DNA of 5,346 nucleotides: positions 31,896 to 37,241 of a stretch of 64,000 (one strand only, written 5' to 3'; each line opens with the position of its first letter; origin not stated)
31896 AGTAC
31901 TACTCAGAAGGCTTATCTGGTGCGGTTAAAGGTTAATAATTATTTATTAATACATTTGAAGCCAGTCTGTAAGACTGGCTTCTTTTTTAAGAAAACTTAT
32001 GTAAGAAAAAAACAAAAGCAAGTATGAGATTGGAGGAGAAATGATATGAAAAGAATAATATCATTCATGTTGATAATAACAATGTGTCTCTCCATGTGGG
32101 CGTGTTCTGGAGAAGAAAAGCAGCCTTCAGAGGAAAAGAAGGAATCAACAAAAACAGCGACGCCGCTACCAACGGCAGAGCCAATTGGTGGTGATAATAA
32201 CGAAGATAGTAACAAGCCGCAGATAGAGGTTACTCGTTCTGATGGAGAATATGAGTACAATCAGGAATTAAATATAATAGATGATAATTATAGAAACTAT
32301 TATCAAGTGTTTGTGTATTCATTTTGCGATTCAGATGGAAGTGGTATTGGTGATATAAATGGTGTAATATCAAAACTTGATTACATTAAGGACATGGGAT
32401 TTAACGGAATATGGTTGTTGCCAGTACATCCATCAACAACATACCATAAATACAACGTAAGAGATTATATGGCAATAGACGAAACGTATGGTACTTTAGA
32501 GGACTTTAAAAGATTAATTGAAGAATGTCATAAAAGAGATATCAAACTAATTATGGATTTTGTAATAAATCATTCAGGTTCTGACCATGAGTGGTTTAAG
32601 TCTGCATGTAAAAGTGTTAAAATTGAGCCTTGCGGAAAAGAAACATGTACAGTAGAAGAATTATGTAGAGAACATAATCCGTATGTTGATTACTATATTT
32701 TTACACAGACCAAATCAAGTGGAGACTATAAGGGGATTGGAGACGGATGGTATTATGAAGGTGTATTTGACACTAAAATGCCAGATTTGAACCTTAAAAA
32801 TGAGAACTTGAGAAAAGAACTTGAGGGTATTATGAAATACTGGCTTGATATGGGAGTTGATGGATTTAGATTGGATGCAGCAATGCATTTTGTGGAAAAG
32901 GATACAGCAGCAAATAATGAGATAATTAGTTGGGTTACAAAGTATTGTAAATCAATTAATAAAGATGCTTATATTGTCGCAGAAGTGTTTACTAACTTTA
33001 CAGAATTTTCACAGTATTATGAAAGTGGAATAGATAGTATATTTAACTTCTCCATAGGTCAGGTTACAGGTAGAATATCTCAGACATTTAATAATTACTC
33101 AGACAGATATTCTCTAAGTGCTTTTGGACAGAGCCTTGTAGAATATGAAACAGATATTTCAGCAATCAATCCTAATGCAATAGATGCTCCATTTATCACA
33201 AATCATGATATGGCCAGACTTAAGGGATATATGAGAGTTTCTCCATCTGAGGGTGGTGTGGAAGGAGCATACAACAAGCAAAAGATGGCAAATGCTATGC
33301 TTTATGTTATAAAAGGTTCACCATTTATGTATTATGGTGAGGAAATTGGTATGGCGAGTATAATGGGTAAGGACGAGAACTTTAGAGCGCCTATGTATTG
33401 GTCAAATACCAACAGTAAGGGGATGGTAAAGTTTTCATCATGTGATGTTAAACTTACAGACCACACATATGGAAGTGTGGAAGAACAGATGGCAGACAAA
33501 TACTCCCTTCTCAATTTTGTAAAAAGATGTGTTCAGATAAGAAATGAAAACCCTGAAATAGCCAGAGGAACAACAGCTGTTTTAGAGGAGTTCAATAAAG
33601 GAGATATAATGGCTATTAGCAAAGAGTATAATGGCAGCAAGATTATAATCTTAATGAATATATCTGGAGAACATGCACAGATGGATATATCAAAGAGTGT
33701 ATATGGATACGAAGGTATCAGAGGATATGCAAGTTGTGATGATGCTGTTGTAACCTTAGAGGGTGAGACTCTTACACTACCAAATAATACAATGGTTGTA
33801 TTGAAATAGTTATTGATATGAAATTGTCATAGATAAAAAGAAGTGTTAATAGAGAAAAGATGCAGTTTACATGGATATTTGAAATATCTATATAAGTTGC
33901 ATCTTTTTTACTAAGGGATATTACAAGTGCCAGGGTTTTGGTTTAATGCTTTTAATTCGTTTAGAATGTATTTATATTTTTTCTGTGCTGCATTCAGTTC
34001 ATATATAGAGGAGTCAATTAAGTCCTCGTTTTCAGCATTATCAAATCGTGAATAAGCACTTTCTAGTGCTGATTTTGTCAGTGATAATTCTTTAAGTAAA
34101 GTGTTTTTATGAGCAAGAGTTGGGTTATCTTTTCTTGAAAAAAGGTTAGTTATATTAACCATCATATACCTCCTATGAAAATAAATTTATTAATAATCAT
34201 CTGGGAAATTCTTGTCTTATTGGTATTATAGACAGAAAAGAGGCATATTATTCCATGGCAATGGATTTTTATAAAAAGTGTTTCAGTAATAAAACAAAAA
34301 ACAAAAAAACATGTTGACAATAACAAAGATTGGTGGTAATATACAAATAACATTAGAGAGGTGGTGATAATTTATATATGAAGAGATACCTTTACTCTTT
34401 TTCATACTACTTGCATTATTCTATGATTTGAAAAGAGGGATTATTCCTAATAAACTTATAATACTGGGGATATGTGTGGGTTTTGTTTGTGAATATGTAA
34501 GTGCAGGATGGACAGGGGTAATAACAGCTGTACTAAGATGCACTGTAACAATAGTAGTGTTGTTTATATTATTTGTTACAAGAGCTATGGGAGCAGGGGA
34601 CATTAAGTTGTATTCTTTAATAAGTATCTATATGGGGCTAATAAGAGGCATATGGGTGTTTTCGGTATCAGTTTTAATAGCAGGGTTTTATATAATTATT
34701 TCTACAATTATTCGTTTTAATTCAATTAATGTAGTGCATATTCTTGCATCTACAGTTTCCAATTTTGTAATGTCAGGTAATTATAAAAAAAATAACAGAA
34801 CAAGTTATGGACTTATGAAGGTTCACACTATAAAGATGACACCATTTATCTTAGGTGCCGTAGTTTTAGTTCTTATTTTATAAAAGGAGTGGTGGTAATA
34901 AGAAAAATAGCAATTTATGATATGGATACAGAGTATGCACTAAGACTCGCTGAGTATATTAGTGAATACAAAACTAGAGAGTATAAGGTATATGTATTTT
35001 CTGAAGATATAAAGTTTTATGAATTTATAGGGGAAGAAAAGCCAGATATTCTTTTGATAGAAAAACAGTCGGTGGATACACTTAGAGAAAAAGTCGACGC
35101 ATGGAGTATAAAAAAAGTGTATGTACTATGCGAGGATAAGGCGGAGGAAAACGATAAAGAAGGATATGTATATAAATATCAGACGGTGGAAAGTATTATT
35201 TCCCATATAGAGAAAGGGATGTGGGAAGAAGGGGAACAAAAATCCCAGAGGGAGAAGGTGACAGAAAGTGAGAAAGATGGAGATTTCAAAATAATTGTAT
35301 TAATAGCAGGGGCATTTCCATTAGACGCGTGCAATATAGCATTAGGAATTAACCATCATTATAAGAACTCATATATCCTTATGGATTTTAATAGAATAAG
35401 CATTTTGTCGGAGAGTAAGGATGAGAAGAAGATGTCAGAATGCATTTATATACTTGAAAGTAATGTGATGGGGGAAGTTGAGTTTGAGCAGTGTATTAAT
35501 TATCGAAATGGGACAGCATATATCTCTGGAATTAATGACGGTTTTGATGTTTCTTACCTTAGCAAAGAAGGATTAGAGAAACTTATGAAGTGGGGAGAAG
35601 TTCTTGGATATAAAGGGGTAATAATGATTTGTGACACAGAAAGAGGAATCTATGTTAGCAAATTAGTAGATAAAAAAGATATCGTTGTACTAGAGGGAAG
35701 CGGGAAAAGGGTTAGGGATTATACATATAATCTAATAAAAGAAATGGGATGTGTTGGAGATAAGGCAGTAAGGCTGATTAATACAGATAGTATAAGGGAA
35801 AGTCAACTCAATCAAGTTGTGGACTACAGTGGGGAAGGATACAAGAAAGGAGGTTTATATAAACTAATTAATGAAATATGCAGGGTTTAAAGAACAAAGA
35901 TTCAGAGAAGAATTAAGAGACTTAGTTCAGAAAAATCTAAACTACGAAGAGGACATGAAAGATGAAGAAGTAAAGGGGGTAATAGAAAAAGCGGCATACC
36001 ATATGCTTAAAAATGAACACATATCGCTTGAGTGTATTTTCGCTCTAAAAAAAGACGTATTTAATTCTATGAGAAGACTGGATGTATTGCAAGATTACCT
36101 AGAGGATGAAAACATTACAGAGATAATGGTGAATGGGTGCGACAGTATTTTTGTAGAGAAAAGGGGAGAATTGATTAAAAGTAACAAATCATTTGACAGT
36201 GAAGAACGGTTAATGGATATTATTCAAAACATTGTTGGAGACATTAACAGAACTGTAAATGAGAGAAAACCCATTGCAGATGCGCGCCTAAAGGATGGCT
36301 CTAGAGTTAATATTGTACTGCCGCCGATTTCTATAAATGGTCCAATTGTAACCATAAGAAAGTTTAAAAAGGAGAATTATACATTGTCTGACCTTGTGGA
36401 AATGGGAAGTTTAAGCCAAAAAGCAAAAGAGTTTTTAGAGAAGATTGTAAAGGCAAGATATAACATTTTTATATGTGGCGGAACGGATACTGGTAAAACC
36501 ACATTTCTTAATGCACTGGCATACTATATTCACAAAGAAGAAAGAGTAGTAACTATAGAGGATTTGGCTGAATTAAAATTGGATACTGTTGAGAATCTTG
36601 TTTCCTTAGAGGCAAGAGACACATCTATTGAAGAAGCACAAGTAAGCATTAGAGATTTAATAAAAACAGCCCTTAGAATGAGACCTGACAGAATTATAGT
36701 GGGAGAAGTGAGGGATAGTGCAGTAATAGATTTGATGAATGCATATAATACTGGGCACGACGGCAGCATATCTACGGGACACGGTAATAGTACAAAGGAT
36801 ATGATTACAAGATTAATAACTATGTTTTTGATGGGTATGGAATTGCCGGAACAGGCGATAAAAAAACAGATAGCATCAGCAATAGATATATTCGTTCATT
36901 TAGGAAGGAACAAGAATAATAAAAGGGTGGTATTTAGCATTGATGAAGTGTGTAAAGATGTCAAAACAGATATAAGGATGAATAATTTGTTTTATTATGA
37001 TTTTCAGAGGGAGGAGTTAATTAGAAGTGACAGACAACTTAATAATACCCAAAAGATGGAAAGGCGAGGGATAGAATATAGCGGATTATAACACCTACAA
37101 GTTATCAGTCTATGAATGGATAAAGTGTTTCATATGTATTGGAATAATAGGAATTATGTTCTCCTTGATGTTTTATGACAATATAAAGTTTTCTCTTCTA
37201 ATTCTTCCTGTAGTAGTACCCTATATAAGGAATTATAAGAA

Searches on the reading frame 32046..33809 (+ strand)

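Call 54: search_protein_families(library=pfam, proteins=[window:32046-33809:+], max_evalue=0.0001)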
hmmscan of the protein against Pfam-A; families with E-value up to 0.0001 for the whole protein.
window:32046-33809:+ (587 aa): 1 family
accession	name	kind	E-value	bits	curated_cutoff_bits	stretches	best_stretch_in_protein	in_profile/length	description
PF00128.31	Alpha-amylase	-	5.2e-83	280.2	22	1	87-508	1-446/446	Alpha amylase, catalytic domain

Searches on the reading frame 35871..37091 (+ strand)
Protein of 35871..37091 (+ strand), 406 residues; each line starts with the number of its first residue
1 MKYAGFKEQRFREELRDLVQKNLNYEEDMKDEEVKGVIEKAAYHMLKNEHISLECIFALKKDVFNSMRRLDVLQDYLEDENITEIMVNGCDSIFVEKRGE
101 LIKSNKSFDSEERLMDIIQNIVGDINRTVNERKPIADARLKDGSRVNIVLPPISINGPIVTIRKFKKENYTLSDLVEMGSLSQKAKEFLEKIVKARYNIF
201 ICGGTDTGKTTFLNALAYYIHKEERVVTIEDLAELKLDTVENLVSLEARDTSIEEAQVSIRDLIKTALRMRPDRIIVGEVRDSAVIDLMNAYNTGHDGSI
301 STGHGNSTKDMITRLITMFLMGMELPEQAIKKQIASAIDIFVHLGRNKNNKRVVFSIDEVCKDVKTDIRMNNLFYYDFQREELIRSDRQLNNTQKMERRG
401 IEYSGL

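Call 54: search_protein_families(library=pfam, proteins=[window:35871-37091:+], max_evalue=0.0001)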
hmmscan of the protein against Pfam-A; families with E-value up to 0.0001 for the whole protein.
window:35871-37091:+ (406 aa): 1 family
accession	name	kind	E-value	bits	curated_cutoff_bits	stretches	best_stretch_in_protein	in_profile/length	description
PF00437.27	T2SSE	-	1.3e-50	172.6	24.9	1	75-346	10-279/370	Type II/IV secretion system protein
